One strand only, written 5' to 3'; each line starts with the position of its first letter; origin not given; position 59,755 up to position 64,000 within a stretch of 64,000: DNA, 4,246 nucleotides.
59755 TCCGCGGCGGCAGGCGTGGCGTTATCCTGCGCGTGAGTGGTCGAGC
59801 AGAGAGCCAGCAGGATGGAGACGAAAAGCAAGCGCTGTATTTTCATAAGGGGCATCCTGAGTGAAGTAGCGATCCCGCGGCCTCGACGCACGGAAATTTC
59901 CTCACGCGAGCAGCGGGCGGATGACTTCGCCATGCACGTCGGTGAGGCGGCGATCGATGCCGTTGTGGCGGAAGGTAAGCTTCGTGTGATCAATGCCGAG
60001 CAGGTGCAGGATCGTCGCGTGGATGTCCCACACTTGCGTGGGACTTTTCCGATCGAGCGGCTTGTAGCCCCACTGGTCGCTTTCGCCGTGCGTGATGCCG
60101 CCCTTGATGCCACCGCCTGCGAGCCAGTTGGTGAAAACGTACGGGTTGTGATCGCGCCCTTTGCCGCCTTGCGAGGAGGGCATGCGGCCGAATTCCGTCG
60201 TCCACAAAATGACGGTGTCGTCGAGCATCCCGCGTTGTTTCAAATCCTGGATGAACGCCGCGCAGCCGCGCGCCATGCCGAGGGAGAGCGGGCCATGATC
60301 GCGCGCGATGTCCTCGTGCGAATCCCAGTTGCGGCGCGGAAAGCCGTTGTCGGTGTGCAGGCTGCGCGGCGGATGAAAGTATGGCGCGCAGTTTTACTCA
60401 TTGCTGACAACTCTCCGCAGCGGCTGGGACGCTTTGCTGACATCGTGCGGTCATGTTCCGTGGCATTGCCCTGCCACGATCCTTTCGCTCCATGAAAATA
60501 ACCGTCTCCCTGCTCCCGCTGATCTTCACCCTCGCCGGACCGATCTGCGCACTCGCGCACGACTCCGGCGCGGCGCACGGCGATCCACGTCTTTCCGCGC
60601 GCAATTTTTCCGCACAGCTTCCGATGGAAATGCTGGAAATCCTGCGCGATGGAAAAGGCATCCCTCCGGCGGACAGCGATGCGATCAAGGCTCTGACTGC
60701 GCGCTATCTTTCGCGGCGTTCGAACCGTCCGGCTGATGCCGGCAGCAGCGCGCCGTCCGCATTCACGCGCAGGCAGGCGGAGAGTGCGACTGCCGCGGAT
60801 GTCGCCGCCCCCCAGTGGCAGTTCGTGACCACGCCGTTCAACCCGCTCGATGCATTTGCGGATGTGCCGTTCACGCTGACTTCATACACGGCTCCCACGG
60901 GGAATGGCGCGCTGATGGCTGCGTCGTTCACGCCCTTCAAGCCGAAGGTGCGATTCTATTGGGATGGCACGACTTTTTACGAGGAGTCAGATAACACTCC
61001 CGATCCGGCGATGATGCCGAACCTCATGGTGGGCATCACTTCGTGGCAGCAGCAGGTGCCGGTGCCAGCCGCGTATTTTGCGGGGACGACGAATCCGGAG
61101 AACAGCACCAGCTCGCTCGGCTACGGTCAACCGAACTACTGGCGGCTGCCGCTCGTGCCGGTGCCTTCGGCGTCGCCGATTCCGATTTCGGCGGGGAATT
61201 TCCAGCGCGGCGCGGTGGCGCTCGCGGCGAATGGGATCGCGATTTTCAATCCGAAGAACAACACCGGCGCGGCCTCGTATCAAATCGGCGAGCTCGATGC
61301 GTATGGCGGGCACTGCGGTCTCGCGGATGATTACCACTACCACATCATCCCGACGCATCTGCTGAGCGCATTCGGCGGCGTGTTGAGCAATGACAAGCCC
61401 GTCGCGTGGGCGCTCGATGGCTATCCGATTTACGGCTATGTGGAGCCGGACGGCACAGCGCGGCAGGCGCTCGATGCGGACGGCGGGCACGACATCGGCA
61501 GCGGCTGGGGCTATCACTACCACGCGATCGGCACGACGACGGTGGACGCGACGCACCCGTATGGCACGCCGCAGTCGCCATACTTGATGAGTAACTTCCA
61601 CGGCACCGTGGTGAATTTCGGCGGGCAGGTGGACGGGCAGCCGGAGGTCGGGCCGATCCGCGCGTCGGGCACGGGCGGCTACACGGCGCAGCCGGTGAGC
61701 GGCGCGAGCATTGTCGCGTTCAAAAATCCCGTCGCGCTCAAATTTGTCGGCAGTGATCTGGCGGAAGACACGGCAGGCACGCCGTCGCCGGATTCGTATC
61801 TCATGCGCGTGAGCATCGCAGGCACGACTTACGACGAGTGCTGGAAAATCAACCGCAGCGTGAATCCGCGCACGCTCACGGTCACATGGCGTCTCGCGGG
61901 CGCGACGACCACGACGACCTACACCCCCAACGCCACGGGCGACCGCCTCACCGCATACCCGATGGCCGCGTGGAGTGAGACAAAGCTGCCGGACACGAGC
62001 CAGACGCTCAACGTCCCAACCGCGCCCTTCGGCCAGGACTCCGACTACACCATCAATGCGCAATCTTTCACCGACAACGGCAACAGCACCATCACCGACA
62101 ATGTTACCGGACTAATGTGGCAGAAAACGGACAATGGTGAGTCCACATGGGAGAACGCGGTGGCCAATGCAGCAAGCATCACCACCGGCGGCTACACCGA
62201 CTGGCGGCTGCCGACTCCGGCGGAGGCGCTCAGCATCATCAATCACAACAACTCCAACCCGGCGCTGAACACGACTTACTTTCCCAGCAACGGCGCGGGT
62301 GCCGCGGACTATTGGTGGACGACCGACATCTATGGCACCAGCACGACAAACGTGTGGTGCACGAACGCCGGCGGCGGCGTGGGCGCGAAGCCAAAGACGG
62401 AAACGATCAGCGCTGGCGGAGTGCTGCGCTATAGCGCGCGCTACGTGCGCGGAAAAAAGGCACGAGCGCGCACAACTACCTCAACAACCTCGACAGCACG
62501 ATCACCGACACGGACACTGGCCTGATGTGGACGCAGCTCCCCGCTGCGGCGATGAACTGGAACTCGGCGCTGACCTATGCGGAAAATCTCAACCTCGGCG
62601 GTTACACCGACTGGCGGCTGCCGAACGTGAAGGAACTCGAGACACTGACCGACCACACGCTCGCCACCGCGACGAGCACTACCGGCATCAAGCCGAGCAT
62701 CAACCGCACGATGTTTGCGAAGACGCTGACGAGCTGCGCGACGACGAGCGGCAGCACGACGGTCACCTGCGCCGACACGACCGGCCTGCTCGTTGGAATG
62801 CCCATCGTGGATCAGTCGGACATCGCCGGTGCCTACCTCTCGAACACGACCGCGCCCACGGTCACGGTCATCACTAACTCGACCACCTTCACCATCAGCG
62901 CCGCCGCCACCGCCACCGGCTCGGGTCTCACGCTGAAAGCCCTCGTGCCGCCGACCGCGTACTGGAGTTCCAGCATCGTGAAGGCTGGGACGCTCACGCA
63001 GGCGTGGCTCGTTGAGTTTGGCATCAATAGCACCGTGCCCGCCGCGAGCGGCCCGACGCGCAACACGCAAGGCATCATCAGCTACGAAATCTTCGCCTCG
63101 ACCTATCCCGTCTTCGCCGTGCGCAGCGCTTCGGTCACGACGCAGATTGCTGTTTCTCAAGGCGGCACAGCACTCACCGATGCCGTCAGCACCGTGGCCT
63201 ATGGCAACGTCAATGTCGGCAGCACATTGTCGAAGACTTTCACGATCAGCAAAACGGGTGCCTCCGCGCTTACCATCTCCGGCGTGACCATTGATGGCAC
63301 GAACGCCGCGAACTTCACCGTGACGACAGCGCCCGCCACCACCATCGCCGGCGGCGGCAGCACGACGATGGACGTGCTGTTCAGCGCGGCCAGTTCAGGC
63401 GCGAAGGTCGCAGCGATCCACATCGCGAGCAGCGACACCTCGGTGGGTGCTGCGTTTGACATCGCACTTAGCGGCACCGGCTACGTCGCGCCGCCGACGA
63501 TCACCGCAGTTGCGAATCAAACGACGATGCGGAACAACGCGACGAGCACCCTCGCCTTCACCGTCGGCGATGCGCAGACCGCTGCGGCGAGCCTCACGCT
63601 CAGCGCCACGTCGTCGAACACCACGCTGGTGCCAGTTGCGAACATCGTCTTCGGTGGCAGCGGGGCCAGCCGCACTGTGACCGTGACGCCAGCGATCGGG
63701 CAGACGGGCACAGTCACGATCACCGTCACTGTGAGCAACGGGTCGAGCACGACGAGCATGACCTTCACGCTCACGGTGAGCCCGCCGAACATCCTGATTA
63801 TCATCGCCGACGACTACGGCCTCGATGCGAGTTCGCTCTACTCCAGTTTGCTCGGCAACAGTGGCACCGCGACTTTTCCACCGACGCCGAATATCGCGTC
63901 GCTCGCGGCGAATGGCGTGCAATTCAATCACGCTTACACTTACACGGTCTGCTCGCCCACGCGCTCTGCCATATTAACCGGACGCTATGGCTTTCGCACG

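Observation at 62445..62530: In-phase A_AAA_AAG heptamer joins the YHYH/DUF1566 ORF to a 514+ codon -1-frame ORF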

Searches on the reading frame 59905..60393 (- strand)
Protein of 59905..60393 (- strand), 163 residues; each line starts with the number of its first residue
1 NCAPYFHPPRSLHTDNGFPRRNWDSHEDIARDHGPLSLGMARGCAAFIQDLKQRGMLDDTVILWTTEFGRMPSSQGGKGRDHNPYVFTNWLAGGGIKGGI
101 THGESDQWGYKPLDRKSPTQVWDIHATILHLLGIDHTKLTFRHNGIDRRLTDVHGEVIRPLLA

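Call 28: search_protein_families(library=pfam, proteins=[window:59905-60393:-], max_evalue=0.001)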
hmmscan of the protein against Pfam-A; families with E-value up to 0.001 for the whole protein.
window:59905-60393:- (163 aa): 1 family
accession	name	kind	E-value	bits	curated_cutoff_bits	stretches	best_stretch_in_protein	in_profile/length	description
PF07394.17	DUF1501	-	3e-56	191.7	27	1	21-161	252-389/390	Protein of unknown function (DUF1501)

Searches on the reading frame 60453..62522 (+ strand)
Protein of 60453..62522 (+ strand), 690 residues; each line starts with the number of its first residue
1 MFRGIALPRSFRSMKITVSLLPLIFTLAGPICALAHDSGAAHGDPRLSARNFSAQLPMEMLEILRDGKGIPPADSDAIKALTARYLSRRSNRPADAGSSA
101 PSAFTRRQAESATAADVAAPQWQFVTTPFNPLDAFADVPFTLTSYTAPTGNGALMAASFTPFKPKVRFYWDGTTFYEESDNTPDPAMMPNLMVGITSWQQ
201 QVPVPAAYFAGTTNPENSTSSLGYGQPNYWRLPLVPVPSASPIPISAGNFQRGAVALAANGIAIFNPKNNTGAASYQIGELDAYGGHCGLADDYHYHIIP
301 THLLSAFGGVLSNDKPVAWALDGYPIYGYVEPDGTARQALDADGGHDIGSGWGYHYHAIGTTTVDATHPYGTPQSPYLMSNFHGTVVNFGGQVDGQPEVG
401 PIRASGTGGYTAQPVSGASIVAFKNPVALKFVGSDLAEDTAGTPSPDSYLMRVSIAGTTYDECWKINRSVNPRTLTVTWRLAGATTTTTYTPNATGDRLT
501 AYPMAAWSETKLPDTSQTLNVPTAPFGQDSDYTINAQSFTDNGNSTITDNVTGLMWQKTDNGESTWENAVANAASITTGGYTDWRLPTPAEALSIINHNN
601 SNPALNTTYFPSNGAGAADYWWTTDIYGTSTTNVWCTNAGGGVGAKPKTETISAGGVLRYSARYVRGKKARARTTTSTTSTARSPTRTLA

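Call 6: search_protein_families(library=pfam, proteins=[window:60453-62522:+], max_evalue=0.01)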
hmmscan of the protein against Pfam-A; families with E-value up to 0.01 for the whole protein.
window:60453-62522:+ (690 aa): 2 families
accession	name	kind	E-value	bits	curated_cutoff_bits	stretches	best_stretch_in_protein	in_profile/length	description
PF07603.17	Lcl_C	-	5.1e-21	75.6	34.9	1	546-649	2-108/117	Lcl C-terminal domain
PF14240.11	YHYH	-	4.2e-09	37.1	25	1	230-330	2-110/193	YHYH protein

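Call 7: find_encoding_contigs(protein=window:60453-62522:+, flank=10000, max_places=6)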
Protein window:60453-62522:+ (690 aa): no gene with exactly this product is on record in the collection.

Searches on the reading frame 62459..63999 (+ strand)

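Call 6: search_protein_families(library=pfam, proteins=[window:62459-63999:+], max_evalue=0.01)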
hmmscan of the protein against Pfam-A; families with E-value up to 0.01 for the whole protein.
window:62459-63999:+ (513 aa): 6 families
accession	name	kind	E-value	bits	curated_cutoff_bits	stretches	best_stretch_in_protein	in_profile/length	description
PF07603.17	Lcl_C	-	2.4e-20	73.4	34.9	1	14-99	2-84/117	Lcl C-terminal domain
PF22073.2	Cep192_D4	-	1.1e-08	35.7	35.5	1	244-341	9-111/112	Cep192 domain 4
PF22544.2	HYDIN_VesB_CFA65-like_Ig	-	1.8e-08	35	25.5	1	248-326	12-88/100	HYDIN/CFA65/VesB-like, Ig-like domain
PF00884.28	Sulfatase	-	3.8e-08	33.4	25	1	443-510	1-61/301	Sulfatase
PF15780.11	ASH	-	1.3e-05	25.7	27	1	244-327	12-93/98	Abnormal spindle-like microcephaly-assoc'd, ASPM-SPD-2-Hydin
PF07610.17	DUF1573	-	5.4e-05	23.6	26.1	1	244-327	6-86/98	Protein of unknown function (DUF1573)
